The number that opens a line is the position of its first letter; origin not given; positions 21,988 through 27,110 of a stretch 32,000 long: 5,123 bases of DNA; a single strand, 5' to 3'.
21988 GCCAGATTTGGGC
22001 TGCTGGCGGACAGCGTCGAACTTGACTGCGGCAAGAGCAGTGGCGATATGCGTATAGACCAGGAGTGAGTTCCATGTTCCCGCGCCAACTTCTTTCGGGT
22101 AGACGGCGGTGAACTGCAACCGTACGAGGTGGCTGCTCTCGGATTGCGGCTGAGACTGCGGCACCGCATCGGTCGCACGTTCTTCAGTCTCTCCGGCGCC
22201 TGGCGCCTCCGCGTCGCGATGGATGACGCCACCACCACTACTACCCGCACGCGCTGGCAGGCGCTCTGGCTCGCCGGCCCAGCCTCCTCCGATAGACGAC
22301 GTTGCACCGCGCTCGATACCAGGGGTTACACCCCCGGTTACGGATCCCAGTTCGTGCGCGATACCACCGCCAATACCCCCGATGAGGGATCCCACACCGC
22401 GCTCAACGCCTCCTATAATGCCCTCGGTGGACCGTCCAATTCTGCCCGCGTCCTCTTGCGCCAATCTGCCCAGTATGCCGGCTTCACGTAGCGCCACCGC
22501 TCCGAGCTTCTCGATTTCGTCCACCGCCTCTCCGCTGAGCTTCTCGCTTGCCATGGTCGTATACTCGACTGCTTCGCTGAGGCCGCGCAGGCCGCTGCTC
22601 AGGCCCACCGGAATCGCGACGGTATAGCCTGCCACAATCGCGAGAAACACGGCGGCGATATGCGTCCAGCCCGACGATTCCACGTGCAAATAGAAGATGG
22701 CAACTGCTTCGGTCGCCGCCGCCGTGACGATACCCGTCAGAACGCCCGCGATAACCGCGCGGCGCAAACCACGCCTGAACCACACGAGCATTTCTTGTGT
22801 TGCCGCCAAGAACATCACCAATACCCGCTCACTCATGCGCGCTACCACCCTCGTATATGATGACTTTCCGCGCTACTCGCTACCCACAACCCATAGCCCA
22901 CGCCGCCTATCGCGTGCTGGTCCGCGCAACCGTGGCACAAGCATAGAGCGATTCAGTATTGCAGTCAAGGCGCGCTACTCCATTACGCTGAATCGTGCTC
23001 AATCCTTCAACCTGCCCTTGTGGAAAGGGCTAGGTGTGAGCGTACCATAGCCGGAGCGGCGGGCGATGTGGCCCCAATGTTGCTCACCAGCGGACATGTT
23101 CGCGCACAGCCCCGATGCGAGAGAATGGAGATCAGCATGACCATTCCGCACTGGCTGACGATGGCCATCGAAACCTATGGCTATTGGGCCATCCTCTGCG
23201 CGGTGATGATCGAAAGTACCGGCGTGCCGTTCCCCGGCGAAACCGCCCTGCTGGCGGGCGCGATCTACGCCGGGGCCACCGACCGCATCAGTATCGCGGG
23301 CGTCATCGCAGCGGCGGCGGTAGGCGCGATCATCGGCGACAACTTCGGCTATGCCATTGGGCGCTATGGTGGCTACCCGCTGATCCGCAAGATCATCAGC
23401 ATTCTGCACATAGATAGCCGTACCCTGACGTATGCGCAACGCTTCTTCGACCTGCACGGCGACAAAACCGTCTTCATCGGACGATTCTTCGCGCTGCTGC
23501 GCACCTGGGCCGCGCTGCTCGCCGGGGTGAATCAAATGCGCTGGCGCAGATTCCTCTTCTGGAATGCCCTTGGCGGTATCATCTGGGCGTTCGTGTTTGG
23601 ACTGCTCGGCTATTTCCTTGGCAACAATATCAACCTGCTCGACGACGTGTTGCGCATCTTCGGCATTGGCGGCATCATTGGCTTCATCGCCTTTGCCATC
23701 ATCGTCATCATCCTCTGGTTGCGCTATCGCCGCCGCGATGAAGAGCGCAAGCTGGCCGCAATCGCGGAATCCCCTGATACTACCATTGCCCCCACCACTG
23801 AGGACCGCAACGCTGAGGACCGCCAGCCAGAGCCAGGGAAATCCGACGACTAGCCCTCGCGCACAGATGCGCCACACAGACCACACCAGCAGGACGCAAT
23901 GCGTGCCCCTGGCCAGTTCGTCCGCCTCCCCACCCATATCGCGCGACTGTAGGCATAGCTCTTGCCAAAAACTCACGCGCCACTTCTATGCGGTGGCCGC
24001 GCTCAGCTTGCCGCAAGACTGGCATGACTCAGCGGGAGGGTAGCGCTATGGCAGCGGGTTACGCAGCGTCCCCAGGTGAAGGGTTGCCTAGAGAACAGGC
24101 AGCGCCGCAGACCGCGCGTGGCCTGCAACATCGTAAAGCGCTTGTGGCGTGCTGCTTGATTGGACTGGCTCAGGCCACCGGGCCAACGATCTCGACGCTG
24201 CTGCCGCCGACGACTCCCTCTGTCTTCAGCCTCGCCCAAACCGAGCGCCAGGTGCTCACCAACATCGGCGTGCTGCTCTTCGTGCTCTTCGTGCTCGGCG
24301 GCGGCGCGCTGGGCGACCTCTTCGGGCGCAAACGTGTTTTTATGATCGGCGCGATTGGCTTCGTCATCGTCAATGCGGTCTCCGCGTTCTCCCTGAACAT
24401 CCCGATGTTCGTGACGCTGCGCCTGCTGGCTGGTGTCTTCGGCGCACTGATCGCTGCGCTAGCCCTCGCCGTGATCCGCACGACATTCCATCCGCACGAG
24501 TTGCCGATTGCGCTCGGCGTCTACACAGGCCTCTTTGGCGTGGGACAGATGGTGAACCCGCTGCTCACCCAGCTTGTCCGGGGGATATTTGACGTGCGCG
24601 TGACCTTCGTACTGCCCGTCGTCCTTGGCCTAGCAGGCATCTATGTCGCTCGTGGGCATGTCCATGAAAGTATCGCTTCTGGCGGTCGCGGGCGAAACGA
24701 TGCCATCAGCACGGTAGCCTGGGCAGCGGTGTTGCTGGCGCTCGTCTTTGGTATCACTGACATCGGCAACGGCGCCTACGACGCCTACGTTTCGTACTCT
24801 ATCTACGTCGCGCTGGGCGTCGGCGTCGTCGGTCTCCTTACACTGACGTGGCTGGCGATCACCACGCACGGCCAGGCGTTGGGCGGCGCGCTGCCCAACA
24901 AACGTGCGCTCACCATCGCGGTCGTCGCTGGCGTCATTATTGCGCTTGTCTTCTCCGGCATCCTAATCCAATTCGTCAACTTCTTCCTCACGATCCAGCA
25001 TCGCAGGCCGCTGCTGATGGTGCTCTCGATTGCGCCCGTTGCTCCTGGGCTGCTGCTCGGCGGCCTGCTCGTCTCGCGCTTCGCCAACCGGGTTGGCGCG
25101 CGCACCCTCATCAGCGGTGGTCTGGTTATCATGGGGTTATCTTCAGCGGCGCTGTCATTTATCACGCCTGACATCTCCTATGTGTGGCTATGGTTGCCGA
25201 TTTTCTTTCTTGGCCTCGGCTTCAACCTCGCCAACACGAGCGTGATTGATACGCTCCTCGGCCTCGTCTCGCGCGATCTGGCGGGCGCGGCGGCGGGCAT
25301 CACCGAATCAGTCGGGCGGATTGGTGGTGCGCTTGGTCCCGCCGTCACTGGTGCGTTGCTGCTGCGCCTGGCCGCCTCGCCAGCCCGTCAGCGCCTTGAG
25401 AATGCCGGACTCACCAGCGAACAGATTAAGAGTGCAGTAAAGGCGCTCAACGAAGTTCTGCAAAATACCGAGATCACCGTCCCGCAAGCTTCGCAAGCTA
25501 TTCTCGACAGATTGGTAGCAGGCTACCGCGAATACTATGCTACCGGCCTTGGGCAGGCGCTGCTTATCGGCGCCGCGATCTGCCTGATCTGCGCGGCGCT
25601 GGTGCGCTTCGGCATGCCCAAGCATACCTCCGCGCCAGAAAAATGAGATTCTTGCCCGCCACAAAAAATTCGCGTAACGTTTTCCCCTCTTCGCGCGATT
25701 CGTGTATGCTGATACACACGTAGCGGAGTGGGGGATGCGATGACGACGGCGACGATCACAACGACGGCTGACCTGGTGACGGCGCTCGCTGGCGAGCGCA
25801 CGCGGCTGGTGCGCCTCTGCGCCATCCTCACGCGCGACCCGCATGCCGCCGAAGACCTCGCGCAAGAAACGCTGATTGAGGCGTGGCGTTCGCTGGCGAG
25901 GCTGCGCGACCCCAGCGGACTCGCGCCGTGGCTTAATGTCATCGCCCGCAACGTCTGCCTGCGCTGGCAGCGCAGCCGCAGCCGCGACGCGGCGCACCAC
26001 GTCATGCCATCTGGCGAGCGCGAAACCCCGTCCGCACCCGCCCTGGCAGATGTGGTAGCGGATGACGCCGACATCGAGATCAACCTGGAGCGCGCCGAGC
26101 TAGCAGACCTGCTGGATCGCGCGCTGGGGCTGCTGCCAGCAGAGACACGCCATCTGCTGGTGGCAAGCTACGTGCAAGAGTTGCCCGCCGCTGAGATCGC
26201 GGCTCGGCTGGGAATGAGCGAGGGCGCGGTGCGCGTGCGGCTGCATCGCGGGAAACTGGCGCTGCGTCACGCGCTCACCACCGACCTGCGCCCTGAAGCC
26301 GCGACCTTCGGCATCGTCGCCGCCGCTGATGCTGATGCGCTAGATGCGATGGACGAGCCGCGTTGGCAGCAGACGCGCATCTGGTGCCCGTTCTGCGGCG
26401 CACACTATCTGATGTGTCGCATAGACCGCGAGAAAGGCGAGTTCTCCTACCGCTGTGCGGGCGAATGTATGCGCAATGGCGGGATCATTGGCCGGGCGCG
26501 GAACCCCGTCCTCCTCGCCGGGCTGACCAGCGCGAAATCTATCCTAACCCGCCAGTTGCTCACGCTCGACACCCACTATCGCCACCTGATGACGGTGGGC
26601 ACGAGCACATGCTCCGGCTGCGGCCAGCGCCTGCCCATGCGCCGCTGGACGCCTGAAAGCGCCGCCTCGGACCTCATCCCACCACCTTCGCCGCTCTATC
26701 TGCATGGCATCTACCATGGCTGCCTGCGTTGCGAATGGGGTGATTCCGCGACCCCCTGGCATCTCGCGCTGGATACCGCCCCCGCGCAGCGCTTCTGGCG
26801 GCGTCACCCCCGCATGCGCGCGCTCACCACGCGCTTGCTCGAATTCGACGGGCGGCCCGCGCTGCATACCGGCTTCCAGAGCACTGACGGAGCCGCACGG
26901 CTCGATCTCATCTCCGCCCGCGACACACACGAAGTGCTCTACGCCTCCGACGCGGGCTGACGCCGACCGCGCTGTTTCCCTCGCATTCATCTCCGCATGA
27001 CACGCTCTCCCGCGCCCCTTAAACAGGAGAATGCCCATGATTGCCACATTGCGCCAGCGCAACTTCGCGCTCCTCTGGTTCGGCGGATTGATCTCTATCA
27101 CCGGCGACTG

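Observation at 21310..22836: Single-polypeptide membrane anchor, Gly-rich repeats, unknown beta-rich domain and C-terminal TIR: candidate atypical NADase defence or signalling protein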

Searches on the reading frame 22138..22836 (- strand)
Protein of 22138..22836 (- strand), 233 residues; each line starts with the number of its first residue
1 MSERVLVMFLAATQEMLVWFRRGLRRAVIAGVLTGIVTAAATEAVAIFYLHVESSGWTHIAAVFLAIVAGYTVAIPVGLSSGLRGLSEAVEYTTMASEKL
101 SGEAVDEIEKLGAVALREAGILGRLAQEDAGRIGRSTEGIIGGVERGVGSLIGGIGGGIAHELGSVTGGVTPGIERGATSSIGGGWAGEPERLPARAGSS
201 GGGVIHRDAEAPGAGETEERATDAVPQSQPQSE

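Call 45: find_homologous_proteins(query=window:22138-22836:-)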
Query window:22138-22836:- (233 aa): 1 proteins with E <= 0.001 among 8000 candidates.
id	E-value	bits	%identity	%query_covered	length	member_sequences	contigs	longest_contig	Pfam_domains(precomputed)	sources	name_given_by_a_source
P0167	1.4e-18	86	33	74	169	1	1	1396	-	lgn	-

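Call 75: search_protein_families(library=pfam, proteins=[P0167], max_evalue=0.01)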
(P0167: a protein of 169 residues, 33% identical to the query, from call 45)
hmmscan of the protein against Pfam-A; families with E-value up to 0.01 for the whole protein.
P0167 (169 aa): 0 families

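Call 89: find_encoding_contigs(protein=P0167, flank=2000, max_places=3)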
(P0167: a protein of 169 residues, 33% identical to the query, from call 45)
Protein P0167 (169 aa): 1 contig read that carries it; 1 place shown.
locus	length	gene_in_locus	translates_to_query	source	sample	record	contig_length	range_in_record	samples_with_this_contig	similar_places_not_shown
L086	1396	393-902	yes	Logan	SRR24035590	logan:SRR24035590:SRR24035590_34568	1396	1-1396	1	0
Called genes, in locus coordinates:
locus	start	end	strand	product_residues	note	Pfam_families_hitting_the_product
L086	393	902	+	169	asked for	-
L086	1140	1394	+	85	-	?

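Call 95: find_homologous_proteins(query=A4, max_evalue=0.01)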
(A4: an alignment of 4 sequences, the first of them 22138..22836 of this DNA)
Query A4 (4 sequences) (233 aa, profile of the alignment): 7 proteins with E <= 0.01 among 8000 candidates.
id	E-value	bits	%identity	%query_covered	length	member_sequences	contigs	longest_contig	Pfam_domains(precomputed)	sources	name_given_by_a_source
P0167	6.3e-64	234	33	74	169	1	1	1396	-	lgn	-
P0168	1.1e-56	210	37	65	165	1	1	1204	-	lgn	-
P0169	1.6e-51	193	41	59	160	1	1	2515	-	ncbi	ncbi:MAG TPA: hypothetical protein VFY89_09505 [Ktedonobacterales bacterium]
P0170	1.0e-46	177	42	52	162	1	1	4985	-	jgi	jgi:hypothetical protein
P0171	5.9e-43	165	38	74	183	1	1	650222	-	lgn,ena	-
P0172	6.8e-41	158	37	71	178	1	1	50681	-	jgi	jgi:hypothetical protein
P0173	1.8e-31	128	38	57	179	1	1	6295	-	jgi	jgi:hypothetical protein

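Call 96: find_encoding_contigs(protein=P0171, flank=6000, max_places=2)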
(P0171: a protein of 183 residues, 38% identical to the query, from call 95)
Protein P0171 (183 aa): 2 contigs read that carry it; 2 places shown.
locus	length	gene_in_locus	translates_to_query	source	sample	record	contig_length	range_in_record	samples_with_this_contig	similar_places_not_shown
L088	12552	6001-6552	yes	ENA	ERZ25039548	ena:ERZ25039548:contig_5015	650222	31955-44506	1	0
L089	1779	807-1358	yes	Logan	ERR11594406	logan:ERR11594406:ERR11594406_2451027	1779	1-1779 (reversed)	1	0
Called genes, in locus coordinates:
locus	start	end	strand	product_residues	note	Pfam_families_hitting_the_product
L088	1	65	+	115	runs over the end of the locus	-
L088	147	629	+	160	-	-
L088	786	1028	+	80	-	-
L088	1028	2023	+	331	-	PF01112:Asparaginase_2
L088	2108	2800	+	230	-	PF00370:FGGY_N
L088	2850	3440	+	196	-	PF02782:FGGY_C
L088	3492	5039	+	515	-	-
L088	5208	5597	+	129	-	-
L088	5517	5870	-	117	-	-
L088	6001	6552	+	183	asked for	-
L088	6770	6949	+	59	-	-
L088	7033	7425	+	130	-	-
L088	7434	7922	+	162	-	-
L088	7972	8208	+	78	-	-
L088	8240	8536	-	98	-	-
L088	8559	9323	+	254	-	PF16697:Yop-YscD_cpl, PF00498:FHA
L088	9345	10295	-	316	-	PF14067:LssY_C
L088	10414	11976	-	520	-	PF05977:MFS_3, PF07690:MFS_1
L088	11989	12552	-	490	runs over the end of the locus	PF07690:MFS_1, PF13347:MFS_2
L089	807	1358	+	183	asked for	-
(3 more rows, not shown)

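Call 97: find_encoding_contigs(protein=P0172, flank=6000, max_places=2)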
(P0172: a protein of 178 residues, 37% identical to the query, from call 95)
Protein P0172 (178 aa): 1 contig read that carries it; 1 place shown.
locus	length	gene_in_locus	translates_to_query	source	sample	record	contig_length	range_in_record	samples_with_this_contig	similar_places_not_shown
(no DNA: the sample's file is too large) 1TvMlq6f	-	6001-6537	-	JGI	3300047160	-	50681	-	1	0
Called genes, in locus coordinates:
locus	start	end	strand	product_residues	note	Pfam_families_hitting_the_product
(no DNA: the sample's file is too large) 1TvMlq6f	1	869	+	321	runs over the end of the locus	PF01112:Asparaginase_2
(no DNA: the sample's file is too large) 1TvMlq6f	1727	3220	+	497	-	PF00370:FGGY_N, PF02782:FGGY_C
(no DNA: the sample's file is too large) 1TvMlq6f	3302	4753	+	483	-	-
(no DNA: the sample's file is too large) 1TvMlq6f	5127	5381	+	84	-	-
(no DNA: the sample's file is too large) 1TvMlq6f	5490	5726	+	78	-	-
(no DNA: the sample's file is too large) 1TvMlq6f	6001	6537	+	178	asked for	-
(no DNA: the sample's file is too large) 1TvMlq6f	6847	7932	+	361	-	-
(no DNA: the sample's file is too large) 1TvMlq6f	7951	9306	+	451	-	PF16697:Yop-YscD_cpl, PF00498:FHA, PF16697:Yop-YscD_cpl, PF00498:FHA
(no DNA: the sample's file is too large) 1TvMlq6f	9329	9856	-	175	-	PF01625:PMSR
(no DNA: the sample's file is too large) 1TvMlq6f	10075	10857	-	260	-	PF02517:Rce1-like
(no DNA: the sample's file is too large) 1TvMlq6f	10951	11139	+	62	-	-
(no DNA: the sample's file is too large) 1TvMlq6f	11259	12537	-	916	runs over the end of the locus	PF00211:Guanylate_cyc, PF13191:AAA_16 (weak), PF00931:NB-ARC, PF13401:AAA_22 (weak), PF25872:HTH_77, PF13424:TPR_12, PF17874:TPR_MalT, PF13424:TPR_12, +3 more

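Call 102: search_solved_structures(query=L088:7434-7919:+, max_evalue=1)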
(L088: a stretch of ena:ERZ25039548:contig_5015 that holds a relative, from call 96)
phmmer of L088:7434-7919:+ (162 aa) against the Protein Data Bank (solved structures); distinct sequences matched with E-value up to 1: 1.
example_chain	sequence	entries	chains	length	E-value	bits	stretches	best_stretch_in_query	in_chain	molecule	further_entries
8aca_A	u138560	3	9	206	0.14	15.5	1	53-121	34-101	DR_0644, only-Cu Superoxide Dismutase | Superoxide Dismutase (only-Cu)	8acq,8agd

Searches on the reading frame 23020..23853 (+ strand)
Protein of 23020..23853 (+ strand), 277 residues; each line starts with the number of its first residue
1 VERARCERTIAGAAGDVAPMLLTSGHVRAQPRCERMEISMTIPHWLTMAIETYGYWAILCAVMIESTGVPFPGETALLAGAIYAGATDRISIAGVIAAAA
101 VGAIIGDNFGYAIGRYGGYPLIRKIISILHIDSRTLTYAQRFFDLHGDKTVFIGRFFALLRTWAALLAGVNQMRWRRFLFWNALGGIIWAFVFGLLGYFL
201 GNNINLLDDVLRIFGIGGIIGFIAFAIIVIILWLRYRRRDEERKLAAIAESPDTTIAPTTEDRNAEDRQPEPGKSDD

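Call 9: search_protein_families(library=pfam, proteins=[window:23020-23853:+], max_evalue=0.001)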
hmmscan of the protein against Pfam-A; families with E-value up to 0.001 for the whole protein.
window:23020-23853:+ (277 aa): 1 family
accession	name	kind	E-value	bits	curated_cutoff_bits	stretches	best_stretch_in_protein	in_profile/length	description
PF09335.16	VTT_dom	-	8.8e-17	62.2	33.9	1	72-198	2-122/123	VTT domain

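Call 56: search_protein_families(library=padloc, proteins=[window:23020-23853:+], max_evalue=0.001)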
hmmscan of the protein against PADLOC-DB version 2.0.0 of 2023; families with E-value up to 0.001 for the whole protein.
window:23020-23853:+ (277 aa): 0 families

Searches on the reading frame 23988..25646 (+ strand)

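Call 9: search_protein_families(library=pfam, proteins=[window:23988-25646:+], max_evalue=0.001)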
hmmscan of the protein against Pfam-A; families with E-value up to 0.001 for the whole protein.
window:23988-25646:+ (552 aa): 1 family
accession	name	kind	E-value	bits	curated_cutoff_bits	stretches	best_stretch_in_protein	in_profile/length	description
PF07690.21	MFS_1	-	5.9e-30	104.8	33.4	1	66-451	13-347/347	Major Facilitator Superfamily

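Call 56: search_protein_families(library=padloc, proteins=[window:23988-25646:+], max_evalue=0.001)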
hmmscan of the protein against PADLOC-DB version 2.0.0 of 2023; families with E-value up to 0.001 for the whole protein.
window:23988-25646:+ (552 aa): 0 families

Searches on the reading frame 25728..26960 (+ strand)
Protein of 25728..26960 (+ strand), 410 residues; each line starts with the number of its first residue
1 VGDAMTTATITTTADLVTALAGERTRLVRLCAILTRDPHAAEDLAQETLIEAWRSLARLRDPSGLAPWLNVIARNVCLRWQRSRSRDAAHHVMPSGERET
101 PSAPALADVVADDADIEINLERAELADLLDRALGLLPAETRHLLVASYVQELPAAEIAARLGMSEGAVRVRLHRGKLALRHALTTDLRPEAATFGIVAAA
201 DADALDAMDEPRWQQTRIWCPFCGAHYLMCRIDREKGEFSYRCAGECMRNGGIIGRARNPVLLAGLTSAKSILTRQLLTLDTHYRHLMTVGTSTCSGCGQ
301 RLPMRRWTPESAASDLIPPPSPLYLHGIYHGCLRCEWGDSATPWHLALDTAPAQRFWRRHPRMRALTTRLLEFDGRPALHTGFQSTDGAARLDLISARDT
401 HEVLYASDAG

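Call 9: search_protein_families(library=pfam, proteins=[window:25728-26960:+], max_evalue=0.001)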
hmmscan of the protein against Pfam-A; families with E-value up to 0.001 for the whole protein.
window:25728-26960:+ (410 aa): 3 families
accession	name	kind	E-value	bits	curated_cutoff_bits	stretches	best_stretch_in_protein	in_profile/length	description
PF08281.18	Sigma70_r4_2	-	1.6e-14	53.7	25.7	1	128-179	3-54/54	Sigma-70, region 4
PF04542.20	Sigma70_r2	-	2.5e-13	50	24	1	25-86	7-70/71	Sigma-70 region 2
PF04545.22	Sigma70_r4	-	4.5e-10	39.3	24.1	1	132-181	1-50/50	Sigma-70, region 4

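Call 56: search_protein_families(library=padloc, proteins=[window:25728-26960:+], max_evalue=0.001)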
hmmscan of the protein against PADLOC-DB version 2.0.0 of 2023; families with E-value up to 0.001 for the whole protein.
window:25728-26960:+ (410 aa): 0 families
